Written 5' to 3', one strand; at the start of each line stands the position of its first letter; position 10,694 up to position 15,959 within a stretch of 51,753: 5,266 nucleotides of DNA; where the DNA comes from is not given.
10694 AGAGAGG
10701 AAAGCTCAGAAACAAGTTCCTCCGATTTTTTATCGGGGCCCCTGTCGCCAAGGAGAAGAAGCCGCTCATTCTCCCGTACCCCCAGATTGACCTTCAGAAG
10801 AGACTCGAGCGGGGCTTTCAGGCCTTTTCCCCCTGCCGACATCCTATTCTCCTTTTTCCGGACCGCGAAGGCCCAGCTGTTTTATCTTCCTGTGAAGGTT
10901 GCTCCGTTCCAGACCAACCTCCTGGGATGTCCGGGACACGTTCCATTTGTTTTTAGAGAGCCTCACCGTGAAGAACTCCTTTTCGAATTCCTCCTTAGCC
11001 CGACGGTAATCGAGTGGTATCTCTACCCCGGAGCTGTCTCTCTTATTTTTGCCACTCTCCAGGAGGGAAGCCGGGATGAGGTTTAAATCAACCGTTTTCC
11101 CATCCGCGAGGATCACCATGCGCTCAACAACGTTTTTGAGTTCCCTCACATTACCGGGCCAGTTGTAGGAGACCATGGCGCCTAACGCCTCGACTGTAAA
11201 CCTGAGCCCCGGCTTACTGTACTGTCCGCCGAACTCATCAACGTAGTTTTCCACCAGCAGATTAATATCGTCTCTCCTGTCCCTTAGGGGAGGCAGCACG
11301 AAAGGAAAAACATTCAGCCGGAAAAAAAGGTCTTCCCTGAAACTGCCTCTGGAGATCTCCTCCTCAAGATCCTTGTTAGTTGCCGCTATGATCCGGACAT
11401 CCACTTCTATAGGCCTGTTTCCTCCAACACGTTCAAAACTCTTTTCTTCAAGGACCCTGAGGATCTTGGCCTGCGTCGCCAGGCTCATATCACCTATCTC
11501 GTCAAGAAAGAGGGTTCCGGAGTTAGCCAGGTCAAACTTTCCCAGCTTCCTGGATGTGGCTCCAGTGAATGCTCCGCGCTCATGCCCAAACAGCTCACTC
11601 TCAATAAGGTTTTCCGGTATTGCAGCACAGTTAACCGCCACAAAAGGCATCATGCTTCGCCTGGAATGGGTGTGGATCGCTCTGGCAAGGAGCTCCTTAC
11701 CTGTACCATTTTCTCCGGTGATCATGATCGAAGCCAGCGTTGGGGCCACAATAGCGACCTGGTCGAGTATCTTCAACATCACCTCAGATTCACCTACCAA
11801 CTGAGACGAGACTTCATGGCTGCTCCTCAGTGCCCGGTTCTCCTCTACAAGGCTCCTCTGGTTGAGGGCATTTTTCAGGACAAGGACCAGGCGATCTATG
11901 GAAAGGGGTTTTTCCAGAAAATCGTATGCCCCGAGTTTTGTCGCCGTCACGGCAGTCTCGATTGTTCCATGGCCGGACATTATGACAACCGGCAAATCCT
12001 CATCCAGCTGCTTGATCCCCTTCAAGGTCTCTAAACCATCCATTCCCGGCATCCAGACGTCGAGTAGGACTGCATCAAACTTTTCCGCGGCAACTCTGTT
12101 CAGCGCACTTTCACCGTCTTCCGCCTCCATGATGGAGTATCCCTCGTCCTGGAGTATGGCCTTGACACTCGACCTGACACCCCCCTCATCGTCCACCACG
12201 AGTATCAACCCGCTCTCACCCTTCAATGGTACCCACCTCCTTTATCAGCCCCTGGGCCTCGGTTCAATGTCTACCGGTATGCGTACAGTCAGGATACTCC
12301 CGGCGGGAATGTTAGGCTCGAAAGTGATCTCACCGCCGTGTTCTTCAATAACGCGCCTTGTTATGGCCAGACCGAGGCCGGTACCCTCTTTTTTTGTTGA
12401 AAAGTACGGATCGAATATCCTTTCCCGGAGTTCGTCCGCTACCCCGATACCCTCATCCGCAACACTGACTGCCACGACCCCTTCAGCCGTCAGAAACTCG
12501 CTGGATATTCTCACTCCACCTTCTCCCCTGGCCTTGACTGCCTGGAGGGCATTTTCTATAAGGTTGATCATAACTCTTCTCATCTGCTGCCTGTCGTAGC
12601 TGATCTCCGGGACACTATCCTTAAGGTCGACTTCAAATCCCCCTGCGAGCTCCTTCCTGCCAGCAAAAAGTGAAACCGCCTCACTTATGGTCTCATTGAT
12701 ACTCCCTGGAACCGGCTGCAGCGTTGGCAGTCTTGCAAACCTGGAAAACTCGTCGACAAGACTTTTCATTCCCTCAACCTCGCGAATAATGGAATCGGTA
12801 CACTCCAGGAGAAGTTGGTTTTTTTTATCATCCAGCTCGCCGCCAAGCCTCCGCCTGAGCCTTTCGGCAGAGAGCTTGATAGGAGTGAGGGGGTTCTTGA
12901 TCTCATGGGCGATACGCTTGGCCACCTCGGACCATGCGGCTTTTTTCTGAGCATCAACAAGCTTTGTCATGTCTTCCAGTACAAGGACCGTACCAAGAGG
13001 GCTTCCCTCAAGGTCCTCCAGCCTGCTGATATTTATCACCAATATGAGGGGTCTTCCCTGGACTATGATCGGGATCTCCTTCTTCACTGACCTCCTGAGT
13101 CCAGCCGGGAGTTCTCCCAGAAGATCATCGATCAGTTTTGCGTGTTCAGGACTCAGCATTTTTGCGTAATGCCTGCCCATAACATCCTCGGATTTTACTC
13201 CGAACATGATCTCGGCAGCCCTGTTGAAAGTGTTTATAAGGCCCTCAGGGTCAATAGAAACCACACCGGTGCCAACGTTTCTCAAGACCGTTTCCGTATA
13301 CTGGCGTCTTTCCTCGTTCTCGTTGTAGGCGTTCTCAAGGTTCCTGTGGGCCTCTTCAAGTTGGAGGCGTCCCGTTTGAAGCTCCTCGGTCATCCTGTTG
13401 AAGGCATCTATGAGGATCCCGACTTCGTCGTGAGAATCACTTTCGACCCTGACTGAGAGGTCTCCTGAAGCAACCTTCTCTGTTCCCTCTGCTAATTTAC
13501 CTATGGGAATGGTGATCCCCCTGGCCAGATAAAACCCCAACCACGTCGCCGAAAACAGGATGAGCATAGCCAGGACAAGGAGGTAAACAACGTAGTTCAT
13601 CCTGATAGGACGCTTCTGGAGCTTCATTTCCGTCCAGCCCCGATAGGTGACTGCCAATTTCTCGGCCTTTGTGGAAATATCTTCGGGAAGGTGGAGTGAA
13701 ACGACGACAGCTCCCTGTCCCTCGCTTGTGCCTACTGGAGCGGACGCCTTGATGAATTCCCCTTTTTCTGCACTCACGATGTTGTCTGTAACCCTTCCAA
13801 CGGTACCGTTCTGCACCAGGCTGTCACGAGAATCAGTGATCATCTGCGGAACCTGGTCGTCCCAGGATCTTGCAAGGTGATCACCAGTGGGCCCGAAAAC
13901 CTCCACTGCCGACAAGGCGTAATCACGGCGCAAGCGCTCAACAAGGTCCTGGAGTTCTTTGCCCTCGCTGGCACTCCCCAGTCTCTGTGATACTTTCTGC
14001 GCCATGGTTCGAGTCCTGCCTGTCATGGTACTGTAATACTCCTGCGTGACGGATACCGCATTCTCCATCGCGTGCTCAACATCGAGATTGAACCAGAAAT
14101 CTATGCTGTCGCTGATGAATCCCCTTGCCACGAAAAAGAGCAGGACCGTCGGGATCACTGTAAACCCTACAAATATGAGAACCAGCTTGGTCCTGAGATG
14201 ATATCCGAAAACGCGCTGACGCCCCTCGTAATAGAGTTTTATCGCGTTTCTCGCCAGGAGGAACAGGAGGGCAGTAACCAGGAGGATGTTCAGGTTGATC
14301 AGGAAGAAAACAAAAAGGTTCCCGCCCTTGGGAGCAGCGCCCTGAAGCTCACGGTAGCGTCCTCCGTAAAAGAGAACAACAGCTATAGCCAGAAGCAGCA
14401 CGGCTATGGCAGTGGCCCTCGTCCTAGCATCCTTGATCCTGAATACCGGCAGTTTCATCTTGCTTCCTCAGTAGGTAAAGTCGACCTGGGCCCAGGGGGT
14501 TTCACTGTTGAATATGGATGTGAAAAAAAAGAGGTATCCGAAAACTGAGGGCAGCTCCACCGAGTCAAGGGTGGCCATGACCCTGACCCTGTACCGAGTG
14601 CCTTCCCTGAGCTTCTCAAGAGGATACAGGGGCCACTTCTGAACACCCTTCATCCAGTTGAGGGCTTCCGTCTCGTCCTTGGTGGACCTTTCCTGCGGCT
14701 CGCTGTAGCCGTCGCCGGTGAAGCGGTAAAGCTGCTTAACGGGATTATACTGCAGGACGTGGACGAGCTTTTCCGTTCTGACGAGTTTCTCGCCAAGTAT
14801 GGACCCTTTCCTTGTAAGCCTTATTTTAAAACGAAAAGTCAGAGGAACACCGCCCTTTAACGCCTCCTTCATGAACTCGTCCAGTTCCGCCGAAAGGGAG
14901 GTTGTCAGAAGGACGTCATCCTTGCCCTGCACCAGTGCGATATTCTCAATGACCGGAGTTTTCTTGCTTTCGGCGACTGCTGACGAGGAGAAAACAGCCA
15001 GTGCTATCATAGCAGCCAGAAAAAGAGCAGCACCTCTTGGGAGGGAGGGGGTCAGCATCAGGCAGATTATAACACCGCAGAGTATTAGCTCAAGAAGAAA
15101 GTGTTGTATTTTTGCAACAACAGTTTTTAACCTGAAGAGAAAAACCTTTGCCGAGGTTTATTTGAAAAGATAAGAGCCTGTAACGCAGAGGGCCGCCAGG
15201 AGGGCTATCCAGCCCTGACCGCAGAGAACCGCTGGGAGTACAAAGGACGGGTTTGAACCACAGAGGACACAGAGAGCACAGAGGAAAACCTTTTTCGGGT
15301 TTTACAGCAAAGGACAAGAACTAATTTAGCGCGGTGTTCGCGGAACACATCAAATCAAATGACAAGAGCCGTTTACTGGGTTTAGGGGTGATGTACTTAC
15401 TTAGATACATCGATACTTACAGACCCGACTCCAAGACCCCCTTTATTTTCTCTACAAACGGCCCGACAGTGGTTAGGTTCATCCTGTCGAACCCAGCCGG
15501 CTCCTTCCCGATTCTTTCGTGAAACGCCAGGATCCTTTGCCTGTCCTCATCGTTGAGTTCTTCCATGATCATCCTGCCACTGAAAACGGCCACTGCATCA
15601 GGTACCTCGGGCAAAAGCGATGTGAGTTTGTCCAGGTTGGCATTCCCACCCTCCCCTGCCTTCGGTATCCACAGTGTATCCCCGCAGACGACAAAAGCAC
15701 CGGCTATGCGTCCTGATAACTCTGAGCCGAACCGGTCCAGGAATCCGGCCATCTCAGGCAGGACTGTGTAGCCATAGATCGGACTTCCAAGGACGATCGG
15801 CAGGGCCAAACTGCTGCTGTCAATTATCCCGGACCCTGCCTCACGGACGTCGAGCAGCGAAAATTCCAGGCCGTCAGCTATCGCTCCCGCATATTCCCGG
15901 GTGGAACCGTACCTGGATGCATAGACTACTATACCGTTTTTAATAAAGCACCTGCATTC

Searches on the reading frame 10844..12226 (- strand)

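Call 20: search_protein_families(library=pfam, proteins=[window:10844-12226:-], max_evalue=0.0001)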
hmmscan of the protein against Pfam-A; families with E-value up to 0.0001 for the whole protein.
window:10844-12226:- (460 aa): 7 families
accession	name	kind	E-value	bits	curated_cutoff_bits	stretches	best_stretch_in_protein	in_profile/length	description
PF00158.32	Sigma54_activat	-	4.7e-72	241.6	20.2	1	143-308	1-166/168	Sigma-54 interaction domain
PF00072.30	Response_reg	-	8e-33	113.4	30.2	1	8-116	1-109/111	Response regulator receiver domain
PF25601.1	AAA_lid_14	-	9.6e-24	83.5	27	1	315-397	1-83/87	AAA+ ATPase lid domain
PF14532.12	Sigma54_activ_2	-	4.5e-19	69.5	25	1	144-314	1-138/138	Sigma-54 interaction domain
PF07728.20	AAA_5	-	1.7e-06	28.5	22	1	167-285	2-123/139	AAA domain (dynein-related subfamily)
PF00004.35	AAA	-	1.8e-06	28.9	21.2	1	167-302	1-129/131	ATPase family associated with various cellular activities (AAA)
PF02954.25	HTH_8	-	2.2e-06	27.8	22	1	412-450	3-41/42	Bacterial regulatory protein, Fis family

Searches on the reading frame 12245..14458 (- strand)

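Call 20: search_protein_families(library=pfam, proteins=[window:12245-14458:-], max_evalue=0.0001)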
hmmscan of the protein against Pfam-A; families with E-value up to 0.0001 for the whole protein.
window:12245-14458:- (737 aa): 8 families
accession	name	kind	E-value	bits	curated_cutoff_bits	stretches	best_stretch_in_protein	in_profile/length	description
PF02518.31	HATPase_c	-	1.2e-22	80.9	26.4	1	622-730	2-110/111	Histidine kinase-, DNA gyrase B-, and HSP90-like ATPase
PF00672.30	HAMP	-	1.9e-14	54.1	25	1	311-361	2-52/53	HAMP domain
PF00989.32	PAS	-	6.1e-13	49.2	22.6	1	389-497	4-113/113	PAS fold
PF00512.31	HisKA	-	9.3e-12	45.3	26.9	1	509-577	2-63/66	His Kinase A (phospho-acceptor) domain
PF08448.16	PAS_4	-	7.4e-09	36.3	23.1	1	394-500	3-108/110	PAS fold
PF19312.4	NtrY_N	-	2.4e-08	34.2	23.2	1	23-162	8-154/291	NtrY N-terminal region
PF13426.13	PAS_9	-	1.5e-06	28.8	27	1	398-499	3-103/103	PAS domain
PF13596.12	PAS_10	-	7.4e-05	23.8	22.1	0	391-498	4-106/106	PAS domain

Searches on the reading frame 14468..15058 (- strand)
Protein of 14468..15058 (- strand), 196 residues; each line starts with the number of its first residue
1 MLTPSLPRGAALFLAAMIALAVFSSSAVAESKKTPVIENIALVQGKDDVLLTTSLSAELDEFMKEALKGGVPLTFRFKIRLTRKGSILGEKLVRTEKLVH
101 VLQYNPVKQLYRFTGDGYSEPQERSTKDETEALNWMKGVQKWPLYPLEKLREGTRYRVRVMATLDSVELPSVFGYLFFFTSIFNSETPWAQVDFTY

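Call 20: search_protein_families(library=pfam, proteins=[window:14468-15058:-], max_evalue=0.0001)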
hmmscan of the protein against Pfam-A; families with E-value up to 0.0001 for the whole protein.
window:14468-15058:- (196 aa): 1 family
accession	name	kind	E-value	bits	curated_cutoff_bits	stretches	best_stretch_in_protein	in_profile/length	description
PF14334.11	DUF4390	-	1.7e-30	106.1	27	1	35-192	4-160/161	Domain of unknown function (DUF4390)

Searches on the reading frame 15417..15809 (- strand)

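Call 21: search_protein_families(library=pfam, proteins=[window:15417-15809:-], max_evalue=0.0001)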
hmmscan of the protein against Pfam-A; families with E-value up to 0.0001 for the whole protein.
window:15417-15809:- (130 aa): 1 family
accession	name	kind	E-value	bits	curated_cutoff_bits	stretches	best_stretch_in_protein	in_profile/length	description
PF12724.12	Flavodoxin_5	-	5.5e-07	30.4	27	1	5-93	47-131/145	Flavodoxin domain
